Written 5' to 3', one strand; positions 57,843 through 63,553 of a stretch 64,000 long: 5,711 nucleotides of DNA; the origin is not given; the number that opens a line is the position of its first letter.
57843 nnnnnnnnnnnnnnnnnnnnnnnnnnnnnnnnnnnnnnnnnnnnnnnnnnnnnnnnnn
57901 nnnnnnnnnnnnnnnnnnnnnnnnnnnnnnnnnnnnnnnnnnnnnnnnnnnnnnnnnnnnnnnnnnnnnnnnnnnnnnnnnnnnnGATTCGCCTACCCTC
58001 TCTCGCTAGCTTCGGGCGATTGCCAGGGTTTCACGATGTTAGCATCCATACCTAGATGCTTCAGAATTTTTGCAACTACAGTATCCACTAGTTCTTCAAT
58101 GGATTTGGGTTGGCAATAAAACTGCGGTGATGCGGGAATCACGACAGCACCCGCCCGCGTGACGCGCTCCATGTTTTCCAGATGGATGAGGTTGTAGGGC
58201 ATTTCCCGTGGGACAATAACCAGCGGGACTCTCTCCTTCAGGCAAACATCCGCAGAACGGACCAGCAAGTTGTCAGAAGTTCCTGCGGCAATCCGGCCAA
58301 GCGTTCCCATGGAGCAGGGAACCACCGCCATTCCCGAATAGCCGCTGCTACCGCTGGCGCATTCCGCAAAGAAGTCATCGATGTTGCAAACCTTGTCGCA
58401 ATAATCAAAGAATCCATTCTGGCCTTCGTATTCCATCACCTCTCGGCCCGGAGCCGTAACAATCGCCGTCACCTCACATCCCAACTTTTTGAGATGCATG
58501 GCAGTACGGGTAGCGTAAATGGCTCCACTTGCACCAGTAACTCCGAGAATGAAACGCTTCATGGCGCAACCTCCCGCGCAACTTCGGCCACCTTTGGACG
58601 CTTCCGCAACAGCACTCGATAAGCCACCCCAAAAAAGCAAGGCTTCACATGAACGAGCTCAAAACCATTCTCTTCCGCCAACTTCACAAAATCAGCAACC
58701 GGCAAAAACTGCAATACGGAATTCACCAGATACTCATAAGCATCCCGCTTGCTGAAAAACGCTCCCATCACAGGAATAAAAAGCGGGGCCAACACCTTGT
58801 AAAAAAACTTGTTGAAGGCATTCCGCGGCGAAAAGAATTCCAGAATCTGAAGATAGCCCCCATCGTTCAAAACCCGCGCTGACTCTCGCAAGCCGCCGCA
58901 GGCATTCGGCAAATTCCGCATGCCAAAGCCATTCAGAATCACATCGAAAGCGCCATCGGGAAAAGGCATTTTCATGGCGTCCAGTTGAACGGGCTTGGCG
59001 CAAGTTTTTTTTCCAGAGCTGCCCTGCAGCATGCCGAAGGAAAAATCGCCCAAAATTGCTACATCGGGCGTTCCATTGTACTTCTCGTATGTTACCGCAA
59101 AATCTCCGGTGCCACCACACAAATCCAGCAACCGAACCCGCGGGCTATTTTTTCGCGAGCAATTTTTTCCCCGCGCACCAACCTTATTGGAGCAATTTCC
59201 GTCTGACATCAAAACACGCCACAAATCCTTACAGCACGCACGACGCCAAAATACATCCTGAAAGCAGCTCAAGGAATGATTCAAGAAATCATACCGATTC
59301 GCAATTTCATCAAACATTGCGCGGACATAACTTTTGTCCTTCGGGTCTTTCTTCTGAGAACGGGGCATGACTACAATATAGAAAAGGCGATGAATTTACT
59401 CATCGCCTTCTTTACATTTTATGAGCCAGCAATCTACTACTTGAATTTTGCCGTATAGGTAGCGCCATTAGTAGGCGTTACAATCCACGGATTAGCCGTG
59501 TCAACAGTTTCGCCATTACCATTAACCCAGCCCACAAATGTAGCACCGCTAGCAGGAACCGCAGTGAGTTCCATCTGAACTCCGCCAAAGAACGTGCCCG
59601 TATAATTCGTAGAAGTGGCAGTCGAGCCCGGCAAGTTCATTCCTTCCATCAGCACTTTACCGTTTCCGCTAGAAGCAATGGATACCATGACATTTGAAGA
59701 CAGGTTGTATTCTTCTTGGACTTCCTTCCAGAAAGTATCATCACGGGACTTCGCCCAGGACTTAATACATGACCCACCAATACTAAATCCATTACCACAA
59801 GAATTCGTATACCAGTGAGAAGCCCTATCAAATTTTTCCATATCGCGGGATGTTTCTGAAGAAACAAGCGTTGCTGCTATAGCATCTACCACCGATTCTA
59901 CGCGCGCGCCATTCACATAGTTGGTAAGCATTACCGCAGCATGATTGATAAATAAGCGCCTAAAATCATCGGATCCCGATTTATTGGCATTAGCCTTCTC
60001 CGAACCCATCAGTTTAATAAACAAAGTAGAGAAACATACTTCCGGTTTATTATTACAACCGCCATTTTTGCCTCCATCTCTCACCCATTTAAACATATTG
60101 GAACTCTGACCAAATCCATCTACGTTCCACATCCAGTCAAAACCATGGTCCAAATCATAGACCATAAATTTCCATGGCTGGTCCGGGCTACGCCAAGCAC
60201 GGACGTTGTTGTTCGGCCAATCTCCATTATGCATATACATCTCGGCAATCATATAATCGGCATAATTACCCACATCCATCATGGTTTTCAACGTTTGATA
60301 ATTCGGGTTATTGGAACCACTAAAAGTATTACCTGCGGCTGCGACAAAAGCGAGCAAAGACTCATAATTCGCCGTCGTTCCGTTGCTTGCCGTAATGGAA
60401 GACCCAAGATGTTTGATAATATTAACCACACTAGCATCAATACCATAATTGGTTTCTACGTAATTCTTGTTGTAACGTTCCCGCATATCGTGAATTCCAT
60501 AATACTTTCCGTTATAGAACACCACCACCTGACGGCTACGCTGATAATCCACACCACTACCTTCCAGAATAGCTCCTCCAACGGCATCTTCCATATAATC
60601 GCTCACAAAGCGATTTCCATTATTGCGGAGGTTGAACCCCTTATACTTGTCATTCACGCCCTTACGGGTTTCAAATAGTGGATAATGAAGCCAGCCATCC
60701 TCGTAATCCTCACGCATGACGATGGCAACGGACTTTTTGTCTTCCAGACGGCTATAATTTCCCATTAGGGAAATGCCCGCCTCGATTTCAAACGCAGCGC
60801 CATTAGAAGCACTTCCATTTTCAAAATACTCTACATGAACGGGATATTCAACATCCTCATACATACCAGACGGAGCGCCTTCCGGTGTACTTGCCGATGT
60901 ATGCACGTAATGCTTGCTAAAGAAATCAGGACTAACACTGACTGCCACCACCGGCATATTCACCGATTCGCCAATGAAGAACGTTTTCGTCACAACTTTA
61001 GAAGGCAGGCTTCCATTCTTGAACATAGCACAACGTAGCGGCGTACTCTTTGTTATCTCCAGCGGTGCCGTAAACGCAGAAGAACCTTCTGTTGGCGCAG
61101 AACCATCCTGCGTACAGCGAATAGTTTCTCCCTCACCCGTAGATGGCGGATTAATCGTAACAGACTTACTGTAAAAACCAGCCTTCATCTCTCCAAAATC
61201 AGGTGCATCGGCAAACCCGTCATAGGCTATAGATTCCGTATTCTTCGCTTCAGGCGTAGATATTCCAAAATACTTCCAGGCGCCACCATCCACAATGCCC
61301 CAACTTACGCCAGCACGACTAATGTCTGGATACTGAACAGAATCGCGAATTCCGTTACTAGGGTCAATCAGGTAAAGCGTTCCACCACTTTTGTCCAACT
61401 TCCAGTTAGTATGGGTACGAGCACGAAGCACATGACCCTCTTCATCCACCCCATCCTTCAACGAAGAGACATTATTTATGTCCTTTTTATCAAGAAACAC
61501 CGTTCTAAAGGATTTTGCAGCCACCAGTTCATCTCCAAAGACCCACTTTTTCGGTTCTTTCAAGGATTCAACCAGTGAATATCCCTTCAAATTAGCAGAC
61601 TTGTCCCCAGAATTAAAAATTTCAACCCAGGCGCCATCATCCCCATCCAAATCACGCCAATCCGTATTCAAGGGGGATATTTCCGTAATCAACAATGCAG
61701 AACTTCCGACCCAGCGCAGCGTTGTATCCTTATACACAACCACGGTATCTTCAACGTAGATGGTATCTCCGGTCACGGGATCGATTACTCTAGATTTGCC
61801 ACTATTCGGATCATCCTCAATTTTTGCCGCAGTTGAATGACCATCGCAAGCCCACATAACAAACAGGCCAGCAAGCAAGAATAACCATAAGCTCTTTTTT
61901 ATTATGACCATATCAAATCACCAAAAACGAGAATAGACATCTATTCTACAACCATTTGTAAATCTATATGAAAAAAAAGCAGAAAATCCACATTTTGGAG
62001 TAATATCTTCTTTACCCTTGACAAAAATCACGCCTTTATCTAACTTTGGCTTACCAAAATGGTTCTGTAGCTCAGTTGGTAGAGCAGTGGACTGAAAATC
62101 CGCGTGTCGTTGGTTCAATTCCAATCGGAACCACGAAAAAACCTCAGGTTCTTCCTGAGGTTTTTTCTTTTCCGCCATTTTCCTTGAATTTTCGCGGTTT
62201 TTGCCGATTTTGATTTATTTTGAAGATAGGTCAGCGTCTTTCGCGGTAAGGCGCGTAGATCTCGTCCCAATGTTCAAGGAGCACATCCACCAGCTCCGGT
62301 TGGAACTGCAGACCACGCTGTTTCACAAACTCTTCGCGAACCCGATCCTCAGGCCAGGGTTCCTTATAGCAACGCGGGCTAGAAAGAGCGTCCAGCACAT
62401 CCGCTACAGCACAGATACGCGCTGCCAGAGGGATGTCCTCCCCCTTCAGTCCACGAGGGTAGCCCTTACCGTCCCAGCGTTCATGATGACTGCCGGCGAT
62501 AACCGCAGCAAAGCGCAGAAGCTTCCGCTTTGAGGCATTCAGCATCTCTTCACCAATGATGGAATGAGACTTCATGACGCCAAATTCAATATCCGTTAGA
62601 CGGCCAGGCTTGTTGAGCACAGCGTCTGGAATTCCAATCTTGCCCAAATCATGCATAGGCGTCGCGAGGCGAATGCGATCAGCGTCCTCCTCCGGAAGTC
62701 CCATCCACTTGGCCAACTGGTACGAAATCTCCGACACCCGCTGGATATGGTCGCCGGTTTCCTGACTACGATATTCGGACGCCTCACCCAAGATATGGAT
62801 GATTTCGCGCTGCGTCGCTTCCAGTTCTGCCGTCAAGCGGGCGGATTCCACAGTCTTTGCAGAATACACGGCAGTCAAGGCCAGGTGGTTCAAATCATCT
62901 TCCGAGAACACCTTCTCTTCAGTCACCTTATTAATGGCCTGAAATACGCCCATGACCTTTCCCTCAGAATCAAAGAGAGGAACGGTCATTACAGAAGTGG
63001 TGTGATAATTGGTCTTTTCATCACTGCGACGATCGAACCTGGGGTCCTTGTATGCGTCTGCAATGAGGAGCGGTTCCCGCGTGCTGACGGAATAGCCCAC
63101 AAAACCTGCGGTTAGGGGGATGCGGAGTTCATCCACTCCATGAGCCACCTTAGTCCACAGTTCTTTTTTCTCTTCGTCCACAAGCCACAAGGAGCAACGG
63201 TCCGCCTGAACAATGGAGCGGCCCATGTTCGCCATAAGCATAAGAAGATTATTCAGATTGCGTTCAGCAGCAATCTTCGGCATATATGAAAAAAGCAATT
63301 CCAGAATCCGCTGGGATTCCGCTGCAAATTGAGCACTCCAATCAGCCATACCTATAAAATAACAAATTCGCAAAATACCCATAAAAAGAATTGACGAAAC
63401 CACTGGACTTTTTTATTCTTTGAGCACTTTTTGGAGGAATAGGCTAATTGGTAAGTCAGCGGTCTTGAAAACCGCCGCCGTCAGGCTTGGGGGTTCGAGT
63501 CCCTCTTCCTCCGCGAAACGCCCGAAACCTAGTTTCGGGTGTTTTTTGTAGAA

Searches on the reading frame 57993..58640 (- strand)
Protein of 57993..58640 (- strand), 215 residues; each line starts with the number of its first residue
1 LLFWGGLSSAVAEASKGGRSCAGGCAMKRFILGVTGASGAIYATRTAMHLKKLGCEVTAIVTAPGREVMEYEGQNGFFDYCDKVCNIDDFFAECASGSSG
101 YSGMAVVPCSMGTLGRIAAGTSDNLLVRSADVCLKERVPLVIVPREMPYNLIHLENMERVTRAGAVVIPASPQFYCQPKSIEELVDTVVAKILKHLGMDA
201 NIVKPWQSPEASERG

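Call 61: search_protein_families(library=pfam, proteins=[window:57993-58640:-], max_evalue=0.001)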
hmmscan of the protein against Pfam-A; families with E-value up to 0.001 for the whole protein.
window:57993-58640:- (215 aa): 1 family
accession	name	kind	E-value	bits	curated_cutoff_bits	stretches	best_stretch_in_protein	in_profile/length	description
PF02441.25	Flavoprotein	-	2.8e-40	138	22.7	1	28-195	1-161/162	Flavoprotein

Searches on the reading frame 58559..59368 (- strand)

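Call 61: search_protein_families(library=pfam, proteins=[window:58559-59368:-], max_evalue=0.001)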
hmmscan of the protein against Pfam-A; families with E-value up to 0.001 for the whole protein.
window:58559-59368:- (269 aa): 4 families
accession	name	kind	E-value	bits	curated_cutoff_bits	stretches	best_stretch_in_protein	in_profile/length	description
PF01209.24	Ubie_methyltran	-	1.4e-34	119.9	20.1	1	12-249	6-226/233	ubiE/COQ5 methyltransferase family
PF08241.18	Methyltransf_11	-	4.8e-10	40.4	21.2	1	81-173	1-93/95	Methyltransferase domain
PF13489.12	Methyltransf_23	-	5.2e-10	39.7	27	1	70-241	16-164/164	Methyltransferase domain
PF13649.12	Methyltransf_25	-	5.2e-08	33.9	27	1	81-171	2-97/97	Methyltransferase domain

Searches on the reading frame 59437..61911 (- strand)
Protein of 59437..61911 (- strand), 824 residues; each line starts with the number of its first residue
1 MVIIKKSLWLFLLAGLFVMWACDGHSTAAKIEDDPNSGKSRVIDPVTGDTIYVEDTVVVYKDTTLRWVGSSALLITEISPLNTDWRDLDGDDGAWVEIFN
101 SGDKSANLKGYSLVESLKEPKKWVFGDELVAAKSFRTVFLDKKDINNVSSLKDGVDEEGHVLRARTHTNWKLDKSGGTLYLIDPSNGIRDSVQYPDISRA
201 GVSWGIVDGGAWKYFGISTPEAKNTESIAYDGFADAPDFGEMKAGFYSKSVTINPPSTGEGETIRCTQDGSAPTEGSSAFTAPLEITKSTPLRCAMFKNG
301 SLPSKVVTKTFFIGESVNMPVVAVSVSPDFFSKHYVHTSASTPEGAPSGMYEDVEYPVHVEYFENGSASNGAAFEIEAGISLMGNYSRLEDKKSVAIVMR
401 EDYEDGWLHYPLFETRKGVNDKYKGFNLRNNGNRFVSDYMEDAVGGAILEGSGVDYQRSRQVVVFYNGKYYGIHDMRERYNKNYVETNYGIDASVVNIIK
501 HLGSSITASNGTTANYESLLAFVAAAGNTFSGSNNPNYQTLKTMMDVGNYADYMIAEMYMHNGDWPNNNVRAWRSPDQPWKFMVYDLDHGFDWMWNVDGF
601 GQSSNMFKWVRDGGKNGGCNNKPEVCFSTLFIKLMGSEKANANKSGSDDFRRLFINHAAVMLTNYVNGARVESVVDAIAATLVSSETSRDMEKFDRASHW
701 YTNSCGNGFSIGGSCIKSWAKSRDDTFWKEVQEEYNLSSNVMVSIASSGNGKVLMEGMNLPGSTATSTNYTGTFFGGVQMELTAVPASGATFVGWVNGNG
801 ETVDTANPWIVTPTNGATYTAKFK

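Call 61: search_protein_families(library=pfam, proteins=[window:59437-61911:-], max_evalue=0.001)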
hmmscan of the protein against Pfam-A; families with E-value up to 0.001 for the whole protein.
window:59437-61911:- (824 aa): 5 families
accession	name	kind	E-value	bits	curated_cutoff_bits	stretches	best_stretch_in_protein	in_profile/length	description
PF08757.17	CotH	-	1e-26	94.7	23.8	1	382-698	3-299/322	CotH kinase protein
PF13290.12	CHB_HEX_C_1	-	2.7e-11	43.7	22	1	243-308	2-67/67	Chitobiase/beta-hexosaminidase C-terminal domain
PF13287.12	Fn3_assoc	-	2.5e-10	40.7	23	1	259-311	7-59/59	Fn3 associated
PF00932.25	LTD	-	2.3e-09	38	34.3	1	73-195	8-108/109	Lamin Tail Domain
PF18998.6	Flg_new_2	-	4.9e-05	23.7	23.6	1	766-824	12-70/73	Divergent InlB B-repeat domain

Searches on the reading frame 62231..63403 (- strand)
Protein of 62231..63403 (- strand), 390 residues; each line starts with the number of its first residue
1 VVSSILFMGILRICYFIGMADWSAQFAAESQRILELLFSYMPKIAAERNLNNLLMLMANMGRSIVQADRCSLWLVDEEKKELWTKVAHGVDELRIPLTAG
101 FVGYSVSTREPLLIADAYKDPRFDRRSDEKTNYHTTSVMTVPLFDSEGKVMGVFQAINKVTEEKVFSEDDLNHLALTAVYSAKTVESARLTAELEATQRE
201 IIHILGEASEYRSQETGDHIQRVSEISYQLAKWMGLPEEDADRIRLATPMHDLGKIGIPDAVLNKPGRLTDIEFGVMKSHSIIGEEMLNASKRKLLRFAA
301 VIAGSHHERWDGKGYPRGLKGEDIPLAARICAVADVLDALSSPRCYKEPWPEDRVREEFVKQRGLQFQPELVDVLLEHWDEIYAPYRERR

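Call 61: search_protein_families(library=pfam, proteins=[window:62231-63403:-], max_evalue=0.001)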
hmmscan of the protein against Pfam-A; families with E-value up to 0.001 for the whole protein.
window:62231-63403:- (390 aa): 5 families
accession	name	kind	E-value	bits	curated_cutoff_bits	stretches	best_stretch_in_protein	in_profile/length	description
PF13487.12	HD_5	-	1.1e-28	100.5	27.2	1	213-351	11-150/170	HD domain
PF01966.28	HD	-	1.2e-21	77.6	22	1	217-339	2-115/116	HD domain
PF01590.32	GAF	-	4.5e-17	63.3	22.4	1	51-178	3-126/133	GAF domain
PF13185.12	GAF_2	-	5.2e-10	40.1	28.6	1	62-178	16-128/136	GAF domain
PF13492.12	GAF_3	-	6.1e-07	30.3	27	1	58-182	10-124/129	GAF domain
